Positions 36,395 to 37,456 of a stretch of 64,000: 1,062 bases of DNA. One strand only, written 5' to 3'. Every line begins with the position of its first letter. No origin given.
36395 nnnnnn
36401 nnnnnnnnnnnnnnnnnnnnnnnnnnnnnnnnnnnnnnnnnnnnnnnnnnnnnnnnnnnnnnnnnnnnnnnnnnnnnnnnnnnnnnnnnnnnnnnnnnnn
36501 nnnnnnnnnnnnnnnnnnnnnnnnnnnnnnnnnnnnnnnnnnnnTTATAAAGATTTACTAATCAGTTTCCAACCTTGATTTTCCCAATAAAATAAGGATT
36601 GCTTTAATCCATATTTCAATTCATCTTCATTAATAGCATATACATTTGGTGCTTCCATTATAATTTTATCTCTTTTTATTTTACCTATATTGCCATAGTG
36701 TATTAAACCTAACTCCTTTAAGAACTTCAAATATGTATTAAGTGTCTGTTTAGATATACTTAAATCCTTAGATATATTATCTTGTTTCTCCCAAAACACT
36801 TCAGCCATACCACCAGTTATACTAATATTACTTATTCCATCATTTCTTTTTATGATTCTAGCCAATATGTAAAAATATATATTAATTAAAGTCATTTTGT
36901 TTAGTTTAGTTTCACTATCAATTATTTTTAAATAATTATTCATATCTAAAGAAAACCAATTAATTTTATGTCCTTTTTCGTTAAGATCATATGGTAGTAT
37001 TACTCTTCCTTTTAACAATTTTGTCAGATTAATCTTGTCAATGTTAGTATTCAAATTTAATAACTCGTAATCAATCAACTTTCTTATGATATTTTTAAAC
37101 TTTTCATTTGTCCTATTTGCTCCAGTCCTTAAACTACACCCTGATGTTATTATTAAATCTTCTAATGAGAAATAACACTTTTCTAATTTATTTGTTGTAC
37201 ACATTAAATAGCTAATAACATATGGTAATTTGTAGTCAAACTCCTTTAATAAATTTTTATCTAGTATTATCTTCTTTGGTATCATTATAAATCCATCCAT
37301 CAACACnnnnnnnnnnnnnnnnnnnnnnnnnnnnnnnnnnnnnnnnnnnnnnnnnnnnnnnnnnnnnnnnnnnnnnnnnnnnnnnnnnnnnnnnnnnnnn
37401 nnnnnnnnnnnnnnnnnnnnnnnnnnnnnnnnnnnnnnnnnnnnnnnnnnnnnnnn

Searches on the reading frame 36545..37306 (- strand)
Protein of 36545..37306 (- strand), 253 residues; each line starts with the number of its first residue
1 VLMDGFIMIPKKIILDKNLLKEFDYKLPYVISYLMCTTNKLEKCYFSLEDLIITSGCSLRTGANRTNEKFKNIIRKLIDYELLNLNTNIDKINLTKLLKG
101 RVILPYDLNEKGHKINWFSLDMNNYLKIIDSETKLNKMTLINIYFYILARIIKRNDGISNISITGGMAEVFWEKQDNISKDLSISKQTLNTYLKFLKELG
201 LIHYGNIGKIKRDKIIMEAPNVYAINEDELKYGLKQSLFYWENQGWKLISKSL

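Call 5: search_protein_families(library=pfam, proteins=[window:36545-37306:-], max_evalue=0.1)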
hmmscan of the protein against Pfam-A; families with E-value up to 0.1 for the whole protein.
window:36545-37306:- (253 aa): 8 families
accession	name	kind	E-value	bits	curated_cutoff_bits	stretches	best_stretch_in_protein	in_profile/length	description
PF13412.12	HTH_24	-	0.00087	19.3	21.9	1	175-202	20-47/48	Winged helix-turn-helix DNA-binding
PF01022.26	HTH_5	-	0.0034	17.7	22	1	178-204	21-47/47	Bacterial regulatory protein, arsR family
PF13730.12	HTH_36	-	0.0036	17.5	25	0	174-202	27-55/55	Helix-turn-helix domain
PF22182.2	DUF6945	-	0.02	15.4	28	0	170-204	41-76/83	Domain of unknown function (DUF6945)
PF08279.18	HTH_11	-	0.025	14.9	25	1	177-201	20-44/55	HTH domain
PF14394.12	DUF4423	-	0.039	14.2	30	1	174-214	38-78/165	Domain of unknown function (DUF4423)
PF02002.24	TFIIE_alpha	-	0.05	13.9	22.9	1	151-236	6-87/105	TFIIE alpha subunit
PF13075.11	DUF3939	-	0.059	14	21.3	0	168-215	62-109/134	Protein of unknown function (DUF3939)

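Call 21: search_protein_families(library=phrogs, proteins=[window:36545-37306:-], max_evalue=0.01)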
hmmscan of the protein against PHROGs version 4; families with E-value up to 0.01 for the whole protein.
window:36545-37306:- (253 aa): 2 families
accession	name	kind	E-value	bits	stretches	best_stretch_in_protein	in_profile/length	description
phrog_186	-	DNA, RNA and nucleotide metabolism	6.2e-05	23.8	0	117-228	22-115/308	DnaD-like helicase loader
phrog_428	-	DNA, RNA and nucleotide metabolism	6.4e-05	23.3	1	169-230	124-180/455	replication initiation protein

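Call 25: search_protein_families(library=ncbifam, proteins=[window:36545-37306:-], max_evalue=0.01)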
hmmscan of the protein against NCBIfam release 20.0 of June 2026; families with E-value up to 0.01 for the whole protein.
window:36545-37306:- (253 aa): 1 family
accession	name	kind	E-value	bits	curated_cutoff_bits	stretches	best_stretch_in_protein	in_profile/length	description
NF053753.1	TK0271_fam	exception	0.0061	16.7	130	0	175-209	32-66/89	TK0271 family transcriptional activator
